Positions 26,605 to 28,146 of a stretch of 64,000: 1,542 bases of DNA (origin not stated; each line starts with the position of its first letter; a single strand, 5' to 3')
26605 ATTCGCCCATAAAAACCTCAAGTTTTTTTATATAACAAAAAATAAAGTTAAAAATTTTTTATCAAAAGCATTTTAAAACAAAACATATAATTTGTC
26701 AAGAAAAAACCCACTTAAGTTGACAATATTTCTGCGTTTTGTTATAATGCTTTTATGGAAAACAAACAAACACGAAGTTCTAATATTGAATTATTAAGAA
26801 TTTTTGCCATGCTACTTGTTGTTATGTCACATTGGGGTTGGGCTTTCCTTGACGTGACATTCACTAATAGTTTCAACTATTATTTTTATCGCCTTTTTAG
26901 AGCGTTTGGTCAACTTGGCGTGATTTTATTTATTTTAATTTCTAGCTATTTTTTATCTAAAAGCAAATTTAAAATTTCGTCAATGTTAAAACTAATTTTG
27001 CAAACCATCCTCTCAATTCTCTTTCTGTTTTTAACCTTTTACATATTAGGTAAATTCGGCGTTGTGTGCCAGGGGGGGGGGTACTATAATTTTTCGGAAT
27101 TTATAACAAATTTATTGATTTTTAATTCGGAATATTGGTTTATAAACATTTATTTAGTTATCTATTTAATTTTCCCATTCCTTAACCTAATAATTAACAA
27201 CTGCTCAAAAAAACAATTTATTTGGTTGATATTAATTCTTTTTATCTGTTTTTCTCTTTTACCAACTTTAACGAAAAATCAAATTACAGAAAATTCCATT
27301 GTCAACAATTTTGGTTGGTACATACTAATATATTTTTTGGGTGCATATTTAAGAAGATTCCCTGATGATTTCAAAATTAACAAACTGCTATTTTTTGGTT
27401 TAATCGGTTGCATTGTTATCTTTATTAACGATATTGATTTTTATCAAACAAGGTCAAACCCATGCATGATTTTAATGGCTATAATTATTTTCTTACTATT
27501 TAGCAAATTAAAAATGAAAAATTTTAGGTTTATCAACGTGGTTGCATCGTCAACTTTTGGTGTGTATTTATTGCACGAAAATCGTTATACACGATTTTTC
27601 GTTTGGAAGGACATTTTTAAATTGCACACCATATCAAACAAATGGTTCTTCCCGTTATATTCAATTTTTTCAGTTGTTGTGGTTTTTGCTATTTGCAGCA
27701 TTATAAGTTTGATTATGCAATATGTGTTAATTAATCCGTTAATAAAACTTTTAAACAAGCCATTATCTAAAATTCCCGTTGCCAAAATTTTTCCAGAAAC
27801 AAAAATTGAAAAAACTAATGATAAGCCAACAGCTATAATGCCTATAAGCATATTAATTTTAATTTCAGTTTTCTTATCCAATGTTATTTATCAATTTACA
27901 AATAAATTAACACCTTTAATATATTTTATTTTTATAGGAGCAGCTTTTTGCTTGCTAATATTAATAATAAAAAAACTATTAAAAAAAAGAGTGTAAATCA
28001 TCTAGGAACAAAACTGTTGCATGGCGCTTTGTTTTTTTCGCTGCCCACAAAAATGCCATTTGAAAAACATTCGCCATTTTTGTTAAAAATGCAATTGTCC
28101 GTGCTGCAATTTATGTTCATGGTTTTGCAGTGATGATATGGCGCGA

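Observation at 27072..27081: In-frame G10 tract inside a leaderless acyltransferase-3 gene (candidate translational ON/OFF switch for surface O-acylation)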

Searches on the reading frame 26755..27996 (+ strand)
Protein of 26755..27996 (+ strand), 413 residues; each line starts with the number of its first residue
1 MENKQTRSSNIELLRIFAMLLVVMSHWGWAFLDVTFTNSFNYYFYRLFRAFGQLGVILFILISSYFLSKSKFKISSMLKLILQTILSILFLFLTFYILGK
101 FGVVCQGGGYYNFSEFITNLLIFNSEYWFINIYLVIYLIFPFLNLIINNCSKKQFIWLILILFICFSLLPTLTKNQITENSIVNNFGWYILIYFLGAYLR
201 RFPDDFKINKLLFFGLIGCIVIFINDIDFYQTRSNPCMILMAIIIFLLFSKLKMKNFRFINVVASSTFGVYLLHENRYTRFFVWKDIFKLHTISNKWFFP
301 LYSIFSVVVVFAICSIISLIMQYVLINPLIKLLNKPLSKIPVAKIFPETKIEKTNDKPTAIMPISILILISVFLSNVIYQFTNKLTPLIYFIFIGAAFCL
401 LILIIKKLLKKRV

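Call 5: search_protein_families(library=pfam, proteins=[window:26755-27996:+], max_evalue=0.01)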
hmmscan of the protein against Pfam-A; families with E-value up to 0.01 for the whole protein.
window:26755-27996:+ (413 aa): 1 family
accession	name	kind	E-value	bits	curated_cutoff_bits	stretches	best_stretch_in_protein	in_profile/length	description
PF01757.29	Acyl_transf_3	-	1.6e-30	106.7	31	1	10-317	3-324/326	Acyltransferase domain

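Call 6: search_protein_families(library=ncbifam, proteins=[window:26755-27996:+], max_evalue=0.01)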
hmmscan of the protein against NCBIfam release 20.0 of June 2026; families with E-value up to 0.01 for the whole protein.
window:26755-27996:+ (413 aa): 0 families

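Call 7: find_encoding_contigs(protein=window:26755-27996:+, flank=3000, max_places=10)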
Protein window:26755-27996:+ (413 aa): 3 contigs read that carry it; 3 places shown.
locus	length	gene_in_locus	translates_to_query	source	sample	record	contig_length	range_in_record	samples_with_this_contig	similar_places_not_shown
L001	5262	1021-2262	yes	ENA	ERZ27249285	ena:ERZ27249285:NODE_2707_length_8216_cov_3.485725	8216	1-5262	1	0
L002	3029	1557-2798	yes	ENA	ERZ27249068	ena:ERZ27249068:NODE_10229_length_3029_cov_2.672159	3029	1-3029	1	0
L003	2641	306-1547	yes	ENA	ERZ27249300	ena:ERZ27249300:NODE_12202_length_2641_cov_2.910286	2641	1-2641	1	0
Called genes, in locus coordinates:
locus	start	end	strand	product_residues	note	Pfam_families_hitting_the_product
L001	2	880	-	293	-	?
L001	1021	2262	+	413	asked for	PF01757:Acyl_transf_3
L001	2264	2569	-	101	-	-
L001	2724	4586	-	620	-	-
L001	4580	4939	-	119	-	-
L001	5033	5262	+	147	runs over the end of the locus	PF01281:Ribosomal_L9_N, PF03948:Ribosomal_L9_C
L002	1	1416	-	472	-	?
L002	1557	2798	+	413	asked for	PF01757:Acyl_transf_3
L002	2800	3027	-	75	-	?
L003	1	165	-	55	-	?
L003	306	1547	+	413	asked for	PF01757:Acyl_transf_3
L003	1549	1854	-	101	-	-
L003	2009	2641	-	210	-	?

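Call 8: find_homologous_proteins(query=window:26755-27996:+)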
Query window:26755-27996:+ (413 aa): 130 proteins with E <= 0.001 among 8000 candidates; the best 120 are listed.
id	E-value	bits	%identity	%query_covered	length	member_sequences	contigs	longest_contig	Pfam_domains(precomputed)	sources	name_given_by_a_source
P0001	1.5e-258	876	100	100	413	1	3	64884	PF01757.29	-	-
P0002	1.7e-44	171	34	89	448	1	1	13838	PF01757.29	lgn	-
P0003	3.0e-42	164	34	83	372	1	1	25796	PF01757.29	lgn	-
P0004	2.3e-37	147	33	76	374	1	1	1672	PF01757.29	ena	-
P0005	2.3e-36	144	36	79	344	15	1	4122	PF01757.29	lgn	-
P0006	1.1e-35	142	31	82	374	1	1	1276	PF01757.29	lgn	-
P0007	7.9e-34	136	33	81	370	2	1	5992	PF01757.29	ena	-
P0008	1.9e-33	135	32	81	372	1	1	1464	PF01757.29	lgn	-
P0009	4.6e-33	133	34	80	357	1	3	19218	PF01757.29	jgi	-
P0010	2.5e-32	131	27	85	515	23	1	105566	PF01757.29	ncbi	-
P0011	6.6e-32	130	29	82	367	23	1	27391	PF01757.29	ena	-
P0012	1.4e-31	128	30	82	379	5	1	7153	PF01757.29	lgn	-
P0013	2.2e-31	128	30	85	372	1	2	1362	PF01757.29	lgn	-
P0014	7.2e-30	123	32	82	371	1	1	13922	PF01757.29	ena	-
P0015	4.9e-28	117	33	76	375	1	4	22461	PF01757.29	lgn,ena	-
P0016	8.1e-28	116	28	81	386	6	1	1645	PF01757.29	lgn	-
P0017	2.2e-27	115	31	82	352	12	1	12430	PF01757.29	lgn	-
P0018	3.0e-27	114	32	79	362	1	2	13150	PF01757.29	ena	-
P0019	3.3e-27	114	30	81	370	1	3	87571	PF01757.29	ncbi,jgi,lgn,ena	-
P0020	1.8e-26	112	31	83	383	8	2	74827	PF01757.29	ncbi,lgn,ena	-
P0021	2.4e-26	111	33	73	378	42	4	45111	PF01757.29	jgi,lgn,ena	-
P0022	2.9e-26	111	30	81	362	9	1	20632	PF01757.29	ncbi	-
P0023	5.5e-26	110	31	78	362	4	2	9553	PF01757.29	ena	-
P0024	1.7e-25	108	32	81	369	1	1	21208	PF01757.29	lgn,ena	-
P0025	2.4e-25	108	29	85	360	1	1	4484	PF01757.29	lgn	-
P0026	3.1e-25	108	30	82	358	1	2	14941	PF01757.29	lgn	-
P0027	3.4e-25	107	29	76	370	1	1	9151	PF01757.29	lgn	-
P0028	4.8e-25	107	30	81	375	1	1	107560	PF01757.29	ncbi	-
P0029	6.0e-25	107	30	83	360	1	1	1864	PF01757.29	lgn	-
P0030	6.5e-25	107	35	74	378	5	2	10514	PF01757.29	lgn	-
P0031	8.7e-25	106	32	85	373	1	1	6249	PF01757.29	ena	-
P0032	1.0e-24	106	29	79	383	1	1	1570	PF01757.29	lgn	-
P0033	1.1e-24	106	31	87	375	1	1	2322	PF01757.29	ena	-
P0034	1.7e-24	105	30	77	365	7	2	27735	PF01757.29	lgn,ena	-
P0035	2.4e-24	105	26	71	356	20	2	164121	PF01757.29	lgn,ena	-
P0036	3.4e-24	104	33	66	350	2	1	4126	PF01757.29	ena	-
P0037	5.2e-24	104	30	69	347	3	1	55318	PF01757.29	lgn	-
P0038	8.5e-24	103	25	86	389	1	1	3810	PF01757.29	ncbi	-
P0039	3.9e-23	101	30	77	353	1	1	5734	PF01757.29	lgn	-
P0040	5.7e-23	100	29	79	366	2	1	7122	PF01757.29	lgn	-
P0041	6.3e-23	100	31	83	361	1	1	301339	PF01757.29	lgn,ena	-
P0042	1.0e-22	99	29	78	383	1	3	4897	PF01757.29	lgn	-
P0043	1.3e-22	99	27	77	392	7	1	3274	PF01757.29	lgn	-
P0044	1.7e-22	99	26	80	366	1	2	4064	PF01757.29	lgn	-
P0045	4.2e-22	97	29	77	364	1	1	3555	PF01757.29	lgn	-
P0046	6.7e-22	97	25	80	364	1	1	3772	PF01757.29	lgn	-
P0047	1.5e-21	95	33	68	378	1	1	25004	PF01757.29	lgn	-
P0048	2.0e-21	95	31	81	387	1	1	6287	PF01757.29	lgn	-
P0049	2.7e-21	95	29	79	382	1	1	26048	PF01757.29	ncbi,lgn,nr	ncbi:MAG: acyltransferase [Eubacteriales bacterium]|nr:acyltransferase [Eubacteriales bacterium]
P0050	3.3e-21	94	29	77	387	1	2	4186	PF01757.29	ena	-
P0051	5.5e-21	94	32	40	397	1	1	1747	PF01757.29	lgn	-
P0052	6.7e-21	93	31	69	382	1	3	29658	PF01757.29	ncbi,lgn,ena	-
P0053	1.3e-20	92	30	68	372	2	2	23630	PF01757.29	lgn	-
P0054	1.5e-20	92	28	81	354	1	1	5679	-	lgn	-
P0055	1.6e-20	92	29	50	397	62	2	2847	PF01757.29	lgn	-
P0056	2.7e-20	91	28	50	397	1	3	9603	PF01757.29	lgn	-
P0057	2.7e-20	91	29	84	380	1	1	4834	PF01757.29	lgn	-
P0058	3.6e-20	91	28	77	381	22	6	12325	PF01757.29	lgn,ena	-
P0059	4.8e-20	90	28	50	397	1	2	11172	PF01757.29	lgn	-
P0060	8.3e-20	90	29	82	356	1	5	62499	PF01757.29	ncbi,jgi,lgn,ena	-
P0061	1.1e-19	89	27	75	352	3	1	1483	PF01757.29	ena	-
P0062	1.4e-19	89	29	78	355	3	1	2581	PF01757.29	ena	-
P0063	1.9e-19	88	30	77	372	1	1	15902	PF01757.29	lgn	-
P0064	5.7e-19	87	29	73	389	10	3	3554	PF01757.29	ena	-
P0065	5.7e-19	87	27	68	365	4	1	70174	PF01757.29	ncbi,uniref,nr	ncbi:acyltransferase [Adlercreutzia sp. R21]|uniref:acyltransferase n=1 Tax=Adlercreutzia wanghongya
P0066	5.8e-19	87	24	79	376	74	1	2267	PF01757.29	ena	-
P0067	1.5e-18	86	29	78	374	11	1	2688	PF01757.29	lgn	-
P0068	1.5e-18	86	28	77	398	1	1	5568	PF01757.29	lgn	-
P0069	1.6e-18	85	31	83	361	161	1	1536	PF01757.29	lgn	-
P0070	3.1e-18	84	27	72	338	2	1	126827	PF01757.29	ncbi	-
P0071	4.1e-18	84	28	82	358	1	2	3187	PF01757.29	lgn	-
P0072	4.9e-18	84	28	81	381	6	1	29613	PF01757.29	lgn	-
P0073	8.0e-18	83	29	86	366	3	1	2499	PF01757.29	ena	-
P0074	9.1e-18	83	29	68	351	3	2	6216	PF01757.29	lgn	-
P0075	1.0e-17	83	29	68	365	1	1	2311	PF01757.29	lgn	-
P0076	1.4e-17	82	26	77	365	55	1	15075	PF01757.29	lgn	-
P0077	3.0e-17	81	28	82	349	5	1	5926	PF01757.29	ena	-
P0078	6.4e-17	80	29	68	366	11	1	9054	PF01757.29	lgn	-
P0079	9.0e-17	80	26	80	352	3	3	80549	PF01757.29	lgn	-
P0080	9.4e-17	80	27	76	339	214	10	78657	PF01757.29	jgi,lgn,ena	-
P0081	1.1e-16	79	27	82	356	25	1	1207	PF01757.29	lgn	-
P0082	3.0e-16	78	26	80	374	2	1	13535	PF01757.29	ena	-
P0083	5.0e-16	77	29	72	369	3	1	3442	PF01757.29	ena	-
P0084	6.0e-16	77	28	72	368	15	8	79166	PF01757.29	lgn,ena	-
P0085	1.0e-15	76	30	67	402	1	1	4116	PF01757.29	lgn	-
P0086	1.6e-15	76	25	85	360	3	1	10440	PF01757.29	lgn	-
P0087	1.7e-15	76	28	78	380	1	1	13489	PF01757.29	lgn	-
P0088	2.0e-15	75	30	78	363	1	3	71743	PF01757.29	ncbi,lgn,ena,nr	ncbi:MAG: acyltransferase [Eubacterium sp.]|nr:acyltransferase [Eubacterium sp.]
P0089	2.1e-15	75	25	81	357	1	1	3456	PF01757.29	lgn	-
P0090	2.5e-15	75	29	69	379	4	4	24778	PF01757.29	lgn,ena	-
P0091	2.9e-15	75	27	81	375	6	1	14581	PF01757.29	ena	-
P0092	3.0e-15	75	28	82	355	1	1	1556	PF01757.29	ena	-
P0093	8.4e-15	73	27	77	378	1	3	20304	PF01757.29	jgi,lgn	jgi:hypothetical protein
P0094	9.9e-15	73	28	83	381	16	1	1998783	PF01757.29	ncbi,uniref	ncbi:acyltransferase family protein [Bifidobacterium apicola]|uniref:acyltransferase family protein 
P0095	1.4e-14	72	30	66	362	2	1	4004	PF01757.29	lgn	-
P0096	1.7e-13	69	26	81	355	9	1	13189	PF01757.29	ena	-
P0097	2.2e-13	69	28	82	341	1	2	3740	PF01757.29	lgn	-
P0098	2.8e-13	68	27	86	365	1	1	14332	PF01757.29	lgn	-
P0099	6.6e-13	67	26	66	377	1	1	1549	PF01757.29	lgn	-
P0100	7.3e-13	67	26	70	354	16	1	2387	PF01757.29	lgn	-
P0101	8.1e-13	67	28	66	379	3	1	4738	PF01757.29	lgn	-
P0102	8.3e-13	67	30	69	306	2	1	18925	PF01757.29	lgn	-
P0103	1.1e-12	66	28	85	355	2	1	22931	PF01757.29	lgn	-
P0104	1.5e-12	66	25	69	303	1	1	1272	PF01757.29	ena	-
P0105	1.5e-12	66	24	69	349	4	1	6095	PF01757.29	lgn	-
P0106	1.8e-12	66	28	78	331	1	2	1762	PF01757.29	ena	-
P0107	3.0e-12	65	25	69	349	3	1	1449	PF01757.29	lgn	-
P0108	1.4e-11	63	29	37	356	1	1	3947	PF01757.29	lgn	-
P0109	2.4e-11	62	28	81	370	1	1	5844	PF01757.29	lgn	-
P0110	4.8e-11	61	29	49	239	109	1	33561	PF01757.29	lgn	-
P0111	1.4e-10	59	26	77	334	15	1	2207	PF01757.29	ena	-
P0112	7.8e-10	57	28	66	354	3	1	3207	PF01757.29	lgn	-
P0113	3.1e-9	55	31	66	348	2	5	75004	PF01757.29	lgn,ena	-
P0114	3.9e-9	55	32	49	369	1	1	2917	PF01757.29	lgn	-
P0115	7.3e-9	54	29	66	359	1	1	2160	PF01757.29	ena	-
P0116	1.2e-8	53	24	71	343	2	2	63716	PF01757.29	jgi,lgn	-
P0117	1.2e-8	53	28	66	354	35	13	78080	PF01757.29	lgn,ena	-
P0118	2.6e-8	52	29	66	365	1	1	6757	PF01757.29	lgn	-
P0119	3.2e-8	52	29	69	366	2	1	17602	PF01757.29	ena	-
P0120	5.0e-8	51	29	68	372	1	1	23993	PF01757.29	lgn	-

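Call 13: find_related_loci(query=window:26755-27996:+, collection=genome_contigs, flank=10000)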
Query window:26755-27996:+ (413 aa) in genome_contigs; peptide patterns used: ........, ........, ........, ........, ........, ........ (x = any residue, [..] = any of these).
105 stretches matched a pattern, but none encodes a relative of the query by tblastn (E <= 1e-3).

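Call 43: search_solved_structures(query=A1, max_evalue=0.01, show_alignments=1)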
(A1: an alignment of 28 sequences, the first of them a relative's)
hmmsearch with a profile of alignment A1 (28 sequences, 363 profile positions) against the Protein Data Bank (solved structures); distinct sequences matched with E-value up to 0.01: 0.

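Call 44: search_protein_families(library=phrogs, proteins=[window:26755-27996:+], max_evalue=0.001)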
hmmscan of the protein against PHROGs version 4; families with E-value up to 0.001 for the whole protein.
window:26755-27996:+ (413 aa): 1 family
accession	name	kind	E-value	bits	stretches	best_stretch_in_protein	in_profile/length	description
phrog_3333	-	other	8.6e-13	49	1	4-340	2-365/372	O-acetyltransferase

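Call 49: find_encoding_contigs(protein=P0002, flank=10000, max_places=3)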
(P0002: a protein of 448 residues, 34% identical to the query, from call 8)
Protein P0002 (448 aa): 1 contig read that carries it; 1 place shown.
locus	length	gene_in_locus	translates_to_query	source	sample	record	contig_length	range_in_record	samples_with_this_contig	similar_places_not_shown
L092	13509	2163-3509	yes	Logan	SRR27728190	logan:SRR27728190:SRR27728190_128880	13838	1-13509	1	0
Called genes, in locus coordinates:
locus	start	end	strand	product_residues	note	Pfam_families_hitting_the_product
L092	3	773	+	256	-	?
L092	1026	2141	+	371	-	PF02595:Gly_kinase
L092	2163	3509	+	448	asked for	PF01757:Acyl_transf_3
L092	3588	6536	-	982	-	PF09479:Flg_new (faint), PF04473:DUF553 (faint), PF01841:Transglut_core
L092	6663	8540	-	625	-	PF00664:ABC_membrane, PF02463:SMC_N (weak), PF00005:ABC_tran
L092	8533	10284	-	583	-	PF00664:ABC_membrane, PF00005:ABC_tran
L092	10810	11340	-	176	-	PF13302:Acetyltransf_3, PF00583:Acetyltransf_1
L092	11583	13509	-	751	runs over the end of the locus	?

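Call 50: find_encoding_contigs(protein=P0003, flank=10000, max_places=3)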
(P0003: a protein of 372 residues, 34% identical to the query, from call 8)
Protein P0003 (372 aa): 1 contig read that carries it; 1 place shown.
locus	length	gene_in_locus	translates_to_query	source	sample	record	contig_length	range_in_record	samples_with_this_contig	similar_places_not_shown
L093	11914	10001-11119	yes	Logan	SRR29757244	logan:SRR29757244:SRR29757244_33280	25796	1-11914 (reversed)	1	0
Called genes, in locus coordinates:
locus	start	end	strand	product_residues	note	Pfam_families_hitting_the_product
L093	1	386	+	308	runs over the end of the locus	PF00535:Glycos_transf_2, PF10111:Glyco_tranf_2_2, PF13641:Glyco_tranf_2_3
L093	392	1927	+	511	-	PF01943:Polysacc_synt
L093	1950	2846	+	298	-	PF00483:NTP_transferase, PF12804:NTP_transf_3 (weak)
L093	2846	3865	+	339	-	PF01073:3Beta_HSD, PF01370:Epimerase, PF02719:Polysacc_synt_2, PF04321:RmlD_sub_bind, PF16363:GDP_Man_Dehyd, PF07993:NAD_binding_4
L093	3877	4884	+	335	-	-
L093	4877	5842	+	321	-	PF00535:Glycos_transf_2, PF10111:Glyco_tranf_2_2, PF13641:Glyco_tranf_2_3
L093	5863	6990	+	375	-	PF01041:DegT_DnrJ_EryC1, PF01053:Cys_Met_Meta_PP (weak)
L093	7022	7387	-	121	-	-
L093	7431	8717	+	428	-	PF02786:CPSase_L_D2, PF07478:Dala_Dala_lig_C (weak), PF13535:ATP-grasp_4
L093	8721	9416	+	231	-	PF25084:LbH_EIF2B (faint), PF25087:GMPPB_C (faint), PF00132:Hexapep, PF14602:Hexapep_2 (weak)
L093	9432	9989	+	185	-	PF00908:dTDP_sugar_isom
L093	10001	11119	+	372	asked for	PF01757:Acyl_transf_3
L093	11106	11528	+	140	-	PF07451:SpoVAD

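Call 56: predict_structure(alignment_id=A1)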
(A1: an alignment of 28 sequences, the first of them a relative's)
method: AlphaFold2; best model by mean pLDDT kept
length: 413 residues; sequences in the alignment: 28
mean_pLDDT: 80.5   pTM: 0.80
mean pLDDT of the five models: 80.5, 79.4, 79.3, 78.9, 78.6
residues with pLDDT >= 90: 182; 70-90: 125; 50-70: 66; < 50: 40
segments of 3 or more residues with pLDDT < 50: 1-4, 341-362, 381-383, 385-387, 411-413
pLDDT, mean of each block of 10 residues (from residue 1): 62 97 91 83 90 95 95 88 90 82 61 75 77 90 91 94 90 69 85 97 91 86 72 89 95 93 95 89 91 93 96 96 91 73 46 43 50 53 49 62 58 42
secondary structure, 60 per line:
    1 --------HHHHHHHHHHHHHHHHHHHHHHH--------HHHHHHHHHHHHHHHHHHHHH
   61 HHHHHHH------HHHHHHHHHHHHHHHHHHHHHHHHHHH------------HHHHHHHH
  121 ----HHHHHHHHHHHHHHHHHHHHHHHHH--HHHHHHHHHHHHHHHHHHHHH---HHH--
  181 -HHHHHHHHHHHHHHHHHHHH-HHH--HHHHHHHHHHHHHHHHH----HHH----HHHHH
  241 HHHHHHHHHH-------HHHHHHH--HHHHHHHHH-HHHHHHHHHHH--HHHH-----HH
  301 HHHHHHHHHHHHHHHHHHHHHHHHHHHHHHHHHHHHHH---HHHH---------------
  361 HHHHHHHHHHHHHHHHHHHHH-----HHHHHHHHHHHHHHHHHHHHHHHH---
elements in order: H9-31 H40-67 H74-100 H113-120 H125-149 H152-172 H182-201 H208-224 H236-250 H258-264 H267-275 H277-287 H290-293 H299-338 H342-345 H361-381 H387-410

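Call 59: fold_search(model_id=the predicted structure, library=pdb)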
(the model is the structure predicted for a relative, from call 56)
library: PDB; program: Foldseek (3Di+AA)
matches with E <= 10: 258; with E <= 0.001: 0
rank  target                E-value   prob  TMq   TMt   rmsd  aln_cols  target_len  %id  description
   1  8vly_A                2.8e-01  0.85  0.35  0.31  10.7       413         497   12  Cryo-EM structure of human HGSNAT in transition state (released 2024-06-26)
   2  8vly_B                3.6e-01  0.75  0.34  0.30  12.8       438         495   12  Cryo-EM structure of human HGSNAT in transition state (released 2024-06-26)
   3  8jkv_A                3.7e-01  0.87  0.39  0.32   8.2       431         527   12  membrane proteins (released 2024-05-22)
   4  8vlv_B                3.9e-01  0.82  0.37  0.30   8.9       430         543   12  Cryo-EM structure of human HGSNAT in inactive state (released 2024-06-26)
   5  8vli_B                3.9e-01  0.80  0.35  0.29   9.6       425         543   12  Cryo-EM structure of human HGSNAT bound with CoA and product analog (released 2024-06-26)
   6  28vj_B                5.7e-01  0.14  0.17  0.19  17.9       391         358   14  NorA bound to miniprotein I-23 (released 2026-04-08)
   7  6zdr                  5.9e-01  0.13  0.15  0.16  28.6       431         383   12  Crystal structure of stabilized A2A adenosine receptor A2AR-StaR2-bRIL in complex with Chromone 4d (released 2020-09-16)
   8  8ttg_A                6.1e-01  0.15  0.20  0.21  18.9       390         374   16  NorA single mutant - E222Q at pH 7.5 (released 2024-05-29)
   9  7ezc_B                8.3e-01  0.11  0.15  0.16  27.3       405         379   12  Adenosine A2a receptor mutant-I92N (released 2022-04-13)
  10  3c02                  9.0e-01  0.11  0.13  0.20  21.1       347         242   13  X-ray structure of the aquaglyceroporin from Plasmodium falciparum (released 2008-05-27)
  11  6gdg_A                9.4e-01  0.13  0.15  0.22  22.2       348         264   12  Cryo-EM structure of the adenosine A2A receptor bound to a miniGs heterotrimer (released 2018-05-16)
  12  7ru6_A                9.4e-01  0.08  0.12  0.15  22.9       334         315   15  Cryo-EM structure of the HIV-1 restriction factor human SERINC3 (released 2022-08-24)
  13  6f34_A                9.8e-01  0.04  0.11  0.10  24.0       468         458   12  Crystal structure of a bacterial cationic amino acid transporter (CAT) homologue bound to Arginine. (released 2018-02-14)
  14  8vlu_A                1.1e+00  0.60  0.37  0.30   9.9       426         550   13  Cryo-EM structure of human HGSNAT bound with CoA (released 2024-06-26)
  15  7euo_R                1.1e+00  0.07  0.13  0.16  22.8       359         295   13  The structure of formyl peptide receptor 1 in complex with Gi and peptide agonist fMLF (released 2022-05-25)
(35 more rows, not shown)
